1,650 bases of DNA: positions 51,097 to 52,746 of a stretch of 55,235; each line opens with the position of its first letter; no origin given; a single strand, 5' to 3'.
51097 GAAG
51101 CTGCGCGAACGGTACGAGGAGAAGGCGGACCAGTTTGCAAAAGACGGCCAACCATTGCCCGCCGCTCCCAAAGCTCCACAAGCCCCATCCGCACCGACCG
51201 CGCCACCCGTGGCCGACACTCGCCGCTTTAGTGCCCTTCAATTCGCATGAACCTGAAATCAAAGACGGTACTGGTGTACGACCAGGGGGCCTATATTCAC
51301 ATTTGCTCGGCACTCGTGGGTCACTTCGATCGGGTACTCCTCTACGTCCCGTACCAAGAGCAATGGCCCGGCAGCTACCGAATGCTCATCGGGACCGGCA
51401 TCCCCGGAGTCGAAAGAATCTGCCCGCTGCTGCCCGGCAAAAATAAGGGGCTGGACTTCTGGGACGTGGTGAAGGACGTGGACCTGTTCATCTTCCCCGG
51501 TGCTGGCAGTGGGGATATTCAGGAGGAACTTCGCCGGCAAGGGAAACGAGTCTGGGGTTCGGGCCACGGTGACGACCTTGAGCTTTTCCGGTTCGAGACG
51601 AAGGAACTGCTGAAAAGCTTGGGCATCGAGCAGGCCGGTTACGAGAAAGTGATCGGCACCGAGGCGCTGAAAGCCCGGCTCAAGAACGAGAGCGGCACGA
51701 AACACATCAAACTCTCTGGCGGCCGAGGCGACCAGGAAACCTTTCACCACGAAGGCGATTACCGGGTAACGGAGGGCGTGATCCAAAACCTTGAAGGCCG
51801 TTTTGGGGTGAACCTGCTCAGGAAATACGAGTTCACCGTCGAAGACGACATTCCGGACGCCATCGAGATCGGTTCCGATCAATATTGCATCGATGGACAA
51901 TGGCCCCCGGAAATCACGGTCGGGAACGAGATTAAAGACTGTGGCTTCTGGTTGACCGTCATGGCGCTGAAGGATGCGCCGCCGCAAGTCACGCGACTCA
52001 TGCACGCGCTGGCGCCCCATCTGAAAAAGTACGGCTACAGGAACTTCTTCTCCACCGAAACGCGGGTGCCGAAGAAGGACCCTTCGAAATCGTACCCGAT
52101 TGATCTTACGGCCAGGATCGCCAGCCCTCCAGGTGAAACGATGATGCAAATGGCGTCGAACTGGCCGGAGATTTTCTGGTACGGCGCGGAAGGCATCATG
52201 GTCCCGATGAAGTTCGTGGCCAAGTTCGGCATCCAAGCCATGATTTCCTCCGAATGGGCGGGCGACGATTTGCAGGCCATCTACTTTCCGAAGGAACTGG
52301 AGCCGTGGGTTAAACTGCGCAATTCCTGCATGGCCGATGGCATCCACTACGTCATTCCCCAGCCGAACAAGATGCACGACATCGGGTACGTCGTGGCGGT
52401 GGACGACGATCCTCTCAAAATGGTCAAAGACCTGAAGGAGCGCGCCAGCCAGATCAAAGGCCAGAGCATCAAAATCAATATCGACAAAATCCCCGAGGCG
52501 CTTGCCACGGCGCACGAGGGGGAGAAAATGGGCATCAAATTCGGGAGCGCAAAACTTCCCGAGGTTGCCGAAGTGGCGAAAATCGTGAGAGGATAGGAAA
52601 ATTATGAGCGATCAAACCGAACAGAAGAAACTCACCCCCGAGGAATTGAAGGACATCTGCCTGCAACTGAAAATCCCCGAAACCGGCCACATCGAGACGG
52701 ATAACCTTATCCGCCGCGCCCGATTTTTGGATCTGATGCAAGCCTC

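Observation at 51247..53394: PurD-like ATP-grasp enzyme translationally coupled to the giant virion protein, followed by two small conserved genes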

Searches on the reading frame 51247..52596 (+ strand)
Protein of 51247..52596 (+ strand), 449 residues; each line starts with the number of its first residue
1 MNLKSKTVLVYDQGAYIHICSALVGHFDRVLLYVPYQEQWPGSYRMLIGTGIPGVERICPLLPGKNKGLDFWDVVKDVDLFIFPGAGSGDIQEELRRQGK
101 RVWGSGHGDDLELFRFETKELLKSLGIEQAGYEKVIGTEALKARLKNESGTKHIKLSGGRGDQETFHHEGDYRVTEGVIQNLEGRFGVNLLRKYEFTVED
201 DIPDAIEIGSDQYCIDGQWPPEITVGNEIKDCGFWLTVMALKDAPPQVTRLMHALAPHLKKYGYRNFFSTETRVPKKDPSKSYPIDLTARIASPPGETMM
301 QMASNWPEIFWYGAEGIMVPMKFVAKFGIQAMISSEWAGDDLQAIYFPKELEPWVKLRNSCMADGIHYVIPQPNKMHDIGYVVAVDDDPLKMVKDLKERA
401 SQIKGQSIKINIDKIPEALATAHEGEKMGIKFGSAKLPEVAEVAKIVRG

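Call 3: search_protein_families(library=pfam, proteins=[window:51247-52596:+], max_evalue=1)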
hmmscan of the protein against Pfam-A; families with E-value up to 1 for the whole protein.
window:51247-52596:+ (449 aa): 0 families

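Call 4: search_protein_families(library=phrogs, proteins=[window:51247-52596:+], max_evalue=0.1)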
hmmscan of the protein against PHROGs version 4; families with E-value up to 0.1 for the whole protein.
window:51247-52596:+ (449 aa): 1 family
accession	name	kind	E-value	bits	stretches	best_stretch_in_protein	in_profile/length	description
phrog_20293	-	unknown function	0.048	14.9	1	123-155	25-57/124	-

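Call 6: search_solved_structures(query=window:51247-52596:+, max_evalue=10, show_alignments=2)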
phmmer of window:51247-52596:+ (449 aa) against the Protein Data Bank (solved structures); distinct sequences matched with E-value up to 10: 2.
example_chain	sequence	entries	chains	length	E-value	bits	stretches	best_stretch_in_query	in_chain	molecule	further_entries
5yep_A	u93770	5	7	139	1.2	11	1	76-144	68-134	Toxin-antitoxin system antidote Mnt family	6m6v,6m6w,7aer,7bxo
6m6u_A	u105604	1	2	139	1.2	11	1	76-144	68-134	Toxin-antitoxin system antitoxin MntA family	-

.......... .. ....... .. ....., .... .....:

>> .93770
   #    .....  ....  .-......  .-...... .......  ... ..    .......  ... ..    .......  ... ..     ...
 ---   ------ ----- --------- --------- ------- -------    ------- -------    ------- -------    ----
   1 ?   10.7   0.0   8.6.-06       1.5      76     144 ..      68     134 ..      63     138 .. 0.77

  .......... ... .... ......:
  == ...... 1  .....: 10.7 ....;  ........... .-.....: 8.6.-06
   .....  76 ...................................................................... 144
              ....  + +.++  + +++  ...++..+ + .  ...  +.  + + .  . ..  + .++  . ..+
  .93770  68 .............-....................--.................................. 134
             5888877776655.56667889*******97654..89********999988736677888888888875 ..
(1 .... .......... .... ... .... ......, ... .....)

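Call 7: search_protein_families(library=ncbifam, proteins=[window:51247-52596:+], max_evalue=1)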
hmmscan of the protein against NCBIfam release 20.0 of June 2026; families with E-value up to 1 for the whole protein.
window:51247-52596:+ (449 aa): 0 families
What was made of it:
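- Checked: It is not detectable with single-sequence or library HMMs (calls 3, 4, 6, 7).
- Tried and rejected: Single-sequence searches of all three proteins against Pfam, PHROGs, NCBIfam and the PDB gave nothing (calls 3, 4, 6, 7).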

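Call 8: find_homologous_proteins(query=window:51247-52596:+)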
Query window:51247-52596:+ (449 aa): 101 proteins with E <= 0.001 among 5837 candidates.
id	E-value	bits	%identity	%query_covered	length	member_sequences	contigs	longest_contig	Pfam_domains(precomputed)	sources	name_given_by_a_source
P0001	0.0e+0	1048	100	100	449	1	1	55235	-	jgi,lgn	-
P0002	6.6e-120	419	47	99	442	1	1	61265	-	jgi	jgi:hypothetical protein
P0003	3.1e-113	397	43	100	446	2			-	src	-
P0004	5.5e-111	390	45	99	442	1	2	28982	-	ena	-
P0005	7.0e-109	383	43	100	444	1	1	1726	-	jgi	jgi:hypothetical protein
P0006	2.3e-105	371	42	100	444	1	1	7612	-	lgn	-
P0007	2.1e-104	368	42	99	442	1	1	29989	-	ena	-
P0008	1.4e-103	365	44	95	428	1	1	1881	-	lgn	-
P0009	1.5e-92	329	41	96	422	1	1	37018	-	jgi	jgi:hypothetical protein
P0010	9.8e-90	320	42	95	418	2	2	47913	-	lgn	-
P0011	1.2e-85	306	41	92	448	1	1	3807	-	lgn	-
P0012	3.1e-85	305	41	95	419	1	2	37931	-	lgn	-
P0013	9.7e-85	303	42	94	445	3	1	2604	-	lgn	-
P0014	1.4e-84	303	39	99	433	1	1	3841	-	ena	-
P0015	1.4e-84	303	41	96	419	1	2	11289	-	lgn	-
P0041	1.5e-77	279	37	94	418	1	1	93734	-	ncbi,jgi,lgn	ncbi:MAG: hypothetical protein ABSA68_13455 [Xanthobacteraceae bacterium]|jgi:hypothetical protein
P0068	1.2e-68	250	35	96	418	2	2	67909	-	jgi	jgi:hypothetical protein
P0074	1.0e-67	247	37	90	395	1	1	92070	-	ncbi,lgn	-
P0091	2.4e-57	213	32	97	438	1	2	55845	-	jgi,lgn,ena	-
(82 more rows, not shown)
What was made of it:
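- One JGI homologue carries that name (call 8).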

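Call 9: search_dna_similar(query=window:51247-52593:+, collection=phages, mode=protein, max_evalue=0.001, max_rows=40)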
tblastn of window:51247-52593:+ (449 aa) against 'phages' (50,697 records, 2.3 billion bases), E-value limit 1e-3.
Records with a match: 2; places in all: 2; records where one place covers at least 80% of the query: 1.
Best place of each record, by identity: <60% 2.
By first word of the organism name: Thermocrinis 1; Aquificae 1.
By host as written in the record: Thermocrinis 1; Aquificae 1.
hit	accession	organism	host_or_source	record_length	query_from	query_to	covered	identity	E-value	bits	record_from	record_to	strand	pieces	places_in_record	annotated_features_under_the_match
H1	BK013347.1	Thermocrinis Great Boiling Spring virus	Thermocrinis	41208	1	372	83%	27.8%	2e-17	91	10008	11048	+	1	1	phosphoribosylaminoimidazole carboxylase | conserved hypothetical protein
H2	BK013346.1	Aquificae Joseph's Coat Spring virus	Aquificae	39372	3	311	69%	26.2%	4e-9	65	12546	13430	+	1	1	conserved hypothetical protein (x2)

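Call 12: search_solved_structures(query=A1, max_evalue=10, show_alignments=3)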
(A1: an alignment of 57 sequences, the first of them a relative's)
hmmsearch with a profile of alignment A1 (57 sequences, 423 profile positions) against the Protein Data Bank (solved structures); distinct sequences matched with E-value up to 10: 23.
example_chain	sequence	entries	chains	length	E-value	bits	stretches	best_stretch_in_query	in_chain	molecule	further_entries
2yw2_A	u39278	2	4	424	2.1e-08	36.3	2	84-171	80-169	Phosphoribosylamine--glycine ligase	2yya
5vev_A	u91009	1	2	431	0.00041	22.2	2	251-405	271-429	Phosphoribosylamine--glycine ligase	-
1vkz_A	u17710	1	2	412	0.00071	21.4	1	248-336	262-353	Phosphoribosylamine--glycine ligase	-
2xcl_A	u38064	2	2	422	0.0012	20.6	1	84-141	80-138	PHOSPHORIBOSYLAMINE--GLYCINE LIGASE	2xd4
3mjf_A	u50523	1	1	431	0.0026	19.5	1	252-306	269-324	Phosphoribosylamine--glycine ligase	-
3lp8_A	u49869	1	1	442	0.027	16.2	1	79-176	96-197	Phosphoribosylamine-glycine ligase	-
8qaf_A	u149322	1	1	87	0.05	15.3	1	356-413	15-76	sc-apCC-8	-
9w2z_D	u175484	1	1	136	0.065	14.9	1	80-129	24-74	Cytochrome c oxidase subunit 4 isoform 1, mitochondrial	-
8d4t_Q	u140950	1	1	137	0.066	14.9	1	80-129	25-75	Cytochrome c oxidase subunit 4 isoform 1, mitochondrial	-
5j4z_BD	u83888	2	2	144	0.072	14.8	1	80-129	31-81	COMPLEX IV COX4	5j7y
5b1b_D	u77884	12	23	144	0.072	14.8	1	80-129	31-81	Cytochrome c oxidase subunit 4 isoform 1, mitochondrial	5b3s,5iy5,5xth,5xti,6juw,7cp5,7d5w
1occ_D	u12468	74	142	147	0.074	14.7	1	80-129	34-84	CYTOCHROME C OXIDASE | Cytochrome c oxidase subunit IV isoform 1 | Cytochrome c oxidase subunit 4 isoform 1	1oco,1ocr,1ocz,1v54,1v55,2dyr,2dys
2yrw_A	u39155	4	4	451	0.083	14.6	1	42-140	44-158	Phosphoribosylglycinamide synthetase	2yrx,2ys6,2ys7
2y69_D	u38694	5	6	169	0.097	14.3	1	80-129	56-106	CYTOCHROME C OXIDASE SUBUNIT 4 ISOFORM 1 | Cytochrome c oxidase subunit 4 isoform 1, mitochondrial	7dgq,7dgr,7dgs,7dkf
8zo8_C4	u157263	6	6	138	0.097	14.3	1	80-129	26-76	Cytochrome c oxidase subunit 4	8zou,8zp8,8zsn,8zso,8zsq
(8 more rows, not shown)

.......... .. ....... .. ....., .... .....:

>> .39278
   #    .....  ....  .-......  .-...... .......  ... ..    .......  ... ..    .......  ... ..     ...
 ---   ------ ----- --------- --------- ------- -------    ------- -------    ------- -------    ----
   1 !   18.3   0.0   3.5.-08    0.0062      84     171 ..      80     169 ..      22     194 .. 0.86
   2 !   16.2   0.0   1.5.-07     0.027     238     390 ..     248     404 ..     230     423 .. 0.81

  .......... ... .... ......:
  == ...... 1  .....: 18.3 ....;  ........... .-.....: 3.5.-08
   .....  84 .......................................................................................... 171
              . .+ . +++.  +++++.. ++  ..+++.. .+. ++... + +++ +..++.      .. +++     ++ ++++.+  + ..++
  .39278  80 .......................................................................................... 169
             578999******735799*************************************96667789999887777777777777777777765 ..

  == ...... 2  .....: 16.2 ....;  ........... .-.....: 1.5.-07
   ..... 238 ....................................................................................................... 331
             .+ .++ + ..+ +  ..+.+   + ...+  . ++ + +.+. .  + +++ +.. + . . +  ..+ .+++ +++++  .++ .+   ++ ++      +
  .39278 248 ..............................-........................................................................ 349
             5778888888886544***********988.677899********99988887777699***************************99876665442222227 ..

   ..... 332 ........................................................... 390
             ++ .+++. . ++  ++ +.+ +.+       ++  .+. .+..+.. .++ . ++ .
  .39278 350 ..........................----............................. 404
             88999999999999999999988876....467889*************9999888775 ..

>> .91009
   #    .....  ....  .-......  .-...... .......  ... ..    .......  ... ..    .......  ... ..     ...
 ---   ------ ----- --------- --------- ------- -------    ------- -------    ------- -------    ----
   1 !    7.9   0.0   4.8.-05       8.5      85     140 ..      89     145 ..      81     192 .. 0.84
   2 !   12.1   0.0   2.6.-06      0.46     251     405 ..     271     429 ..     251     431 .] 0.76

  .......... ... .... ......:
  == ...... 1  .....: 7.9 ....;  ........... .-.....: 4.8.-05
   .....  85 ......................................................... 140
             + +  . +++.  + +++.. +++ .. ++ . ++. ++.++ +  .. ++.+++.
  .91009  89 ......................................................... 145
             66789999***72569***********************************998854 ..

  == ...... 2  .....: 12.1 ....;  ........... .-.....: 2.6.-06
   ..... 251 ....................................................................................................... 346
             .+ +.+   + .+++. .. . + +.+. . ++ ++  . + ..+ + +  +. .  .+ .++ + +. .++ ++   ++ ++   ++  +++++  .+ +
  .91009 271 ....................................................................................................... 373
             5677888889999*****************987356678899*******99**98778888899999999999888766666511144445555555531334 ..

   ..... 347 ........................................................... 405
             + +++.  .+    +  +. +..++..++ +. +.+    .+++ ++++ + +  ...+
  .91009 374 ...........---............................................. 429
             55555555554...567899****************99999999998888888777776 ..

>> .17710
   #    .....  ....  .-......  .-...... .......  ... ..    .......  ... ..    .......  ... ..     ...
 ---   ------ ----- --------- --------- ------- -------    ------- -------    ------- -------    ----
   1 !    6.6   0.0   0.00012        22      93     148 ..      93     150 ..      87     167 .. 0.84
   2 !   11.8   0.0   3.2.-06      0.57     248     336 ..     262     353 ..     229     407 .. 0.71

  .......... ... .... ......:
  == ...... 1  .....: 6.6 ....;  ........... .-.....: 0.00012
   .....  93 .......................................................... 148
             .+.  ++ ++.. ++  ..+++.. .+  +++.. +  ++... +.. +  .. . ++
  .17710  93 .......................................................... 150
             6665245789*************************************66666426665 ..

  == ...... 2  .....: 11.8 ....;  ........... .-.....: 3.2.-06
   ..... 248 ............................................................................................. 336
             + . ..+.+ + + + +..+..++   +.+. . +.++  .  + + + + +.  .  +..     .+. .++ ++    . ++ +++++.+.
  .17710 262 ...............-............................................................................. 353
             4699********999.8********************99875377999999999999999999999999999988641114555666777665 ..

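Call 13: find_encoding_contigs(protein=P0001, flank=10000, max_places=3)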
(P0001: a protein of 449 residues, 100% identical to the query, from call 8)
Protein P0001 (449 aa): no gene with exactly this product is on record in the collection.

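Call 14: find_encoding_contigs(protein=P0002, flank=10000, max_places=3)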
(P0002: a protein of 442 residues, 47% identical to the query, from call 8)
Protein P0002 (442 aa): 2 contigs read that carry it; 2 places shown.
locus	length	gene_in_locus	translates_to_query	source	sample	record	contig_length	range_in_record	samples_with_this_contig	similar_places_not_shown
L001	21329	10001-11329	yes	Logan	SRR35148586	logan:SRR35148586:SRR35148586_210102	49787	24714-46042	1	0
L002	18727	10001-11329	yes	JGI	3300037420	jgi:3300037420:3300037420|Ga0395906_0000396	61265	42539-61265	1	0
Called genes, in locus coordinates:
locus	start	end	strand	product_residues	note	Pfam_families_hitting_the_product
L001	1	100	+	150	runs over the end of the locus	-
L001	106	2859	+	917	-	PF05345:He_PIG (weak)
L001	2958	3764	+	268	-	-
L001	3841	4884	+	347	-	-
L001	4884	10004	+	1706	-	PF18762:Kinase-PolyVal (weak)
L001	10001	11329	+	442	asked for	-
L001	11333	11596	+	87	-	-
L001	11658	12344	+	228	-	-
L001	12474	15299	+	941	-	PF00295:Glyco_hydro_28, PF13385:Laminin_G_3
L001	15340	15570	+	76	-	-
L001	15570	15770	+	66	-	-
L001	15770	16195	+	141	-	-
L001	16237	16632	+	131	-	-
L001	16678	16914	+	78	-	-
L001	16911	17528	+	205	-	-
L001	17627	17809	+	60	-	-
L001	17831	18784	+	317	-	-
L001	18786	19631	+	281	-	PF12684:DUF3799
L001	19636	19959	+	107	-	-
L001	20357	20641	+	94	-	-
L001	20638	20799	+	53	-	-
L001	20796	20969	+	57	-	-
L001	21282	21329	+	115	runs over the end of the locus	-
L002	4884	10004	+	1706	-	PF18762:Kinase-PolyVal (weak)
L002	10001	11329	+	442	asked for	-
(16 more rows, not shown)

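Call 15: predict_structure(alignment_id=A1)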
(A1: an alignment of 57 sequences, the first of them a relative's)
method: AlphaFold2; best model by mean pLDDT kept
length: 449 residues; sequences in the alignment: 57
mean_pLDDT: 95.9   pTM: 0.94
mean pLDDT of the five models: 95.9, 95.6, 95.6, 95.6, 95.4
residues with pLDDT >= 90: 423; 70-90: 26; 50-70: 0; < 50: 0
segments of 3 or more residues with pLDDT < 50: none
pLDDT, mean of each block of 10 residues (from residue 1): 95 97 98 95 93 97 95 98 97 98 97 96 97 98 97 92 90 96 95 97 95 98 94 95 95 98 97 95 96 96 98 98 98 96 97 97 97 90 98 98 98 95 94 89 96
secondary structure, 60 per line:
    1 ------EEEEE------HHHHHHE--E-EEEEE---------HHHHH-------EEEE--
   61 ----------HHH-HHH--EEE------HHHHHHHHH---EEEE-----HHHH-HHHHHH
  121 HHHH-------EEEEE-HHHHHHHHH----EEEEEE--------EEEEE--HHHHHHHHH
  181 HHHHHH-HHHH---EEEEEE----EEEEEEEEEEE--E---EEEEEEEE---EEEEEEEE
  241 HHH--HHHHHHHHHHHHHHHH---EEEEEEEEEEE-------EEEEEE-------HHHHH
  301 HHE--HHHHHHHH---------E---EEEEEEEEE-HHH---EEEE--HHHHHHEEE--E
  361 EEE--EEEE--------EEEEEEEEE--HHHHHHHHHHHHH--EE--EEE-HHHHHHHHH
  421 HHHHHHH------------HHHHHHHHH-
elements in order: E7-11 H18-23 E29-33 H43-47 E55-58 E80-82 H89-97 E101-104 H110-113 H115-124 E132-136 H138-146 E151-156 E165-169 H172-186 H188-191 E195-200 E205-215 E222-229 E233-240 H246-261 E265-275 E283-288 H296-302 H306-313 E327-335 E343-346 H349-354 E355-357 E360-363 E366-369 E378-386 H389-401 E408-410 H412-427 H440-448
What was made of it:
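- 51247..52596 (+): 449-aa PurD-like ATP-grasp enzyme, the core of the system. AF2 pLDDT 95.9 (call 15).
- On ATP-grasp superfamily: AF2 pLDDT 95.9 and pTM 0.94 (call 15).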

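Call 16: find_encoding_contigs(protein=P0041, flank=10000, max_places=2)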
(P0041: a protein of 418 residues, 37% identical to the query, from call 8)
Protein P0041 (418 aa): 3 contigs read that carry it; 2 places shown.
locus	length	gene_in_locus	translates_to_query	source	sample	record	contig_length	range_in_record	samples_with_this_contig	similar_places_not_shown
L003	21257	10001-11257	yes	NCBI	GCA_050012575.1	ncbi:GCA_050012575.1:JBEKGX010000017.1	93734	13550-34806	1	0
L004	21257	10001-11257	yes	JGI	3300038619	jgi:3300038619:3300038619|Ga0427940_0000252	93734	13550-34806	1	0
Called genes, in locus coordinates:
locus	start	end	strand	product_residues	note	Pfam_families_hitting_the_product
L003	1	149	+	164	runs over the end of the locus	-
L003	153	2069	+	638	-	-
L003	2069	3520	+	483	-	PF11134:Phage_stabilise (faint)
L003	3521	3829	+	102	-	-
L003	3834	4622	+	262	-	-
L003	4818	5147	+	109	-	-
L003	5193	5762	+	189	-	-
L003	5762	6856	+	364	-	-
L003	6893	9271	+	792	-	PF18823:InPase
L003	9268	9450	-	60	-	-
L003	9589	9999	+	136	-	PF02675:AdoMet_dc (weak)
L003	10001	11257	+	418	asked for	-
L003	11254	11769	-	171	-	-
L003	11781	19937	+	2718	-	PF13872:AAA_34, PF13871:Helicase_C_4, PF18857:LPD38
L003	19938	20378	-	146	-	-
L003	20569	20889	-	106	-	PF27050:Phage_P22_Y8K6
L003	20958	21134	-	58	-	-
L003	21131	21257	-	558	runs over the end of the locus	-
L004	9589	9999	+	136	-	PF02675:AdoMet_dc (weak)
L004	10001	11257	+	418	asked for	-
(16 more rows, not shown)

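Call 17: find_encoding_contigs(protein=P0074, flank=10000, max_places=2)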
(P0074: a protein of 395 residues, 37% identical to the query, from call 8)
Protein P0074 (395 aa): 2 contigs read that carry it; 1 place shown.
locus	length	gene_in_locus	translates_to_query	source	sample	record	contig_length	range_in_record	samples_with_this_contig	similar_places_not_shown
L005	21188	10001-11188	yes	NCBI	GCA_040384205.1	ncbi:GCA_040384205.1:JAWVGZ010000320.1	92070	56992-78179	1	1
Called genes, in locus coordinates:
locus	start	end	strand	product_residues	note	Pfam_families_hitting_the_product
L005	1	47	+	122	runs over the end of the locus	-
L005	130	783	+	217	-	-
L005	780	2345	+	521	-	-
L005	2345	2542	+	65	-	-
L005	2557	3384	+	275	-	-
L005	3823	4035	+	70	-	-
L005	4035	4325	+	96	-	-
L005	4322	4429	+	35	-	-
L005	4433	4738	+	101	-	-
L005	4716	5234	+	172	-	-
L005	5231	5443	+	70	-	-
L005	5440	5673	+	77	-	-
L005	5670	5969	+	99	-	-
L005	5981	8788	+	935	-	PF06381:Phage_portal_3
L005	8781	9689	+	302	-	PF01435:Peptidase_M48 (weak)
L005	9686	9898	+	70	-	-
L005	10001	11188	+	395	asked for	-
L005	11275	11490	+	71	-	-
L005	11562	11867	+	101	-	-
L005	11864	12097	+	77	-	-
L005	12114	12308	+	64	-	-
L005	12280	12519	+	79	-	-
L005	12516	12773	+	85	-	-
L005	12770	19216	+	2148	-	PF18760:ART-PolyVal, PF00454:PI3_PI4_kinase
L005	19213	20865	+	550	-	PF07737:ATLF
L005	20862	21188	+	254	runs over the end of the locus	-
